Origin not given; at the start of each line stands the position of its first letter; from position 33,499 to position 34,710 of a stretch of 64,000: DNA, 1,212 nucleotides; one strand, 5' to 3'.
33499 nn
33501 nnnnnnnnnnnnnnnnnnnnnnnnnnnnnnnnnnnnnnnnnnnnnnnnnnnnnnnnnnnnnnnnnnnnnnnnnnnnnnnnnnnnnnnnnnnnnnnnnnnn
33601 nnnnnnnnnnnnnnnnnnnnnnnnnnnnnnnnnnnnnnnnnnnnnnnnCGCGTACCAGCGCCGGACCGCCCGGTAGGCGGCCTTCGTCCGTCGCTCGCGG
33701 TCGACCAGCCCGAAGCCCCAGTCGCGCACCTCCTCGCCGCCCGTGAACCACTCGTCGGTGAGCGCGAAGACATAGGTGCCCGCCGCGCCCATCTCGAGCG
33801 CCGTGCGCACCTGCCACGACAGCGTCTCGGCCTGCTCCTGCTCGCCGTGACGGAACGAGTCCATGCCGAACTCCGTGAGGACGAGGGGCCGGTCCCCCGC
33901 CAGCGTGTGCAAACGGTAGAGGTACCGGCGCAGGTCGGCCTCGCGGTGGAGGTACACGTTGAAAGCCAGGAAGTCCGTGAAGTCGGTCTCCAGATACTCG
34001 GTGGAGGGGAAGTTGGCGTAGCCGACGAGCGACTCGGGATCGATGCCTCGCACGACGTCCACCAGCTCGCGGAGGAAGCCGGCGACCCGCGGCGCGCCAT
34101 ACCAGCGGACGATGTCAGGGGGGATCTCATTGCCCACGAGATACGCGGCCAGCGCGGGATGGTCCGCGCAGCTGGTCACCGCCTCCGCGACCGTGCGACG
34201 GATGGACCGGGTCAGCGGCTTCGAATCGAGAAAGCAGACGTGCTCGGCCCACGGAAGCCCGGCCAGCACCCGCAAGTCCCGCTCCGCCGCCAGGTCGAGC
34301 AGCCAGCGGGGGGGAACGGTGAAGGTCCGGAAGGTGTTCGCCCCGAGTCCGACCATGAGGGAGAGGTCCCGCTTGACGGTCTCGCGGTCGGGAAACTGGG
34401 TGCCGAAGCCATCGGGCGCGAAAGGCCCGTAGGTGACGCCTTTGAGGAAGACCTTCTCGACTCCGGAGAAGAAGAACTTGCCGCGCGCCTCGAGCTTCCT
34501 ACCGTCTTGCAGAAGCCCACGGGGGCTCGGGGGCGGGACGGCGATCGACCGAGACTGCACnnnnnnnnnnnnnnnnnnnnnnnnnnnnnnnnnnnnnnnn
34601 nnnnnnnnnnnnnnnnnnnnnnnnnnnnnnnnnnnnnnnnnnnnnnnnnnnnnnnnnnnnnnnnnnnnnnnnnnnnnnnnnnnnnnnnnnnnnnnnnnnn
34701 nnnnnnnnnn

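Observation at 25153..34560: Glycan operon with three tandem paralogues of an uncharacterised CgeB-like GT-B protein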

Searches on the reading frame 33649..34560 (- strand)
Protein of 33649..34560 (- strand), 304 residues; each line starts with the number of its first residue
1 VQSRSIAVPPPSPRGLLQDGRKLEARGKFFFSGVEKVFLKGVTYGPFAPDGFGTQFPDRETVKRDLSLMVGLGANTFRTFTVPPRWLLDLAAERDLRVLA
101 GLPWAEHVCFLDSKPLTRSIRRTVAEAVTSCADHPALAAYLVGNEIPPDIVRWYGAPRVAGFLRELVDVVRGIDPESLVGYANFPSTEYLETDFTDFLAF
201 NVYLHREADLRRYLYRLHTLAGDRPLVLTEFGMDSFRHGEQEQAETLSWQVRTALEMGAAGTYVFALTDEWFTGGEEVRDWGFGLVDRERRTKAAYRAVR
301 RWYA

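Call 85: search_protein_families(library=pfam, proteins=[window:33649-34560:-], max_evalue=5)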
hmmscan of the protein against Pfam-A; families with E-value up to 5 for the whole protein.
window:33649-34560:- (304 aa): 4 families
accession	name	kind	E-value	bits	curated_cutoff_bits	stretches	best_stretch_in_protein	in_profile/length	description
PF02836.23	Glyco_hydro_2_C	-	0.00032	20.4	21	1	58-241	34-221/302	Glycosyl hydrolases family 2, TIM barrel domain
PF03198.20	Glyco_hydro_72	-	0.0079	16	25.9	1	23-103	12-101/314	Glucanosyltransferase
PF11790.14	Glyco_hydro_cc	-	0.022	14.8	21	1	195-246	136-184/237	Glycosyl hydrolase catalytic core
PF11473.13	B2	-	0.16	12.2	25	1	121-143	49-71/73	RNA binding protein B2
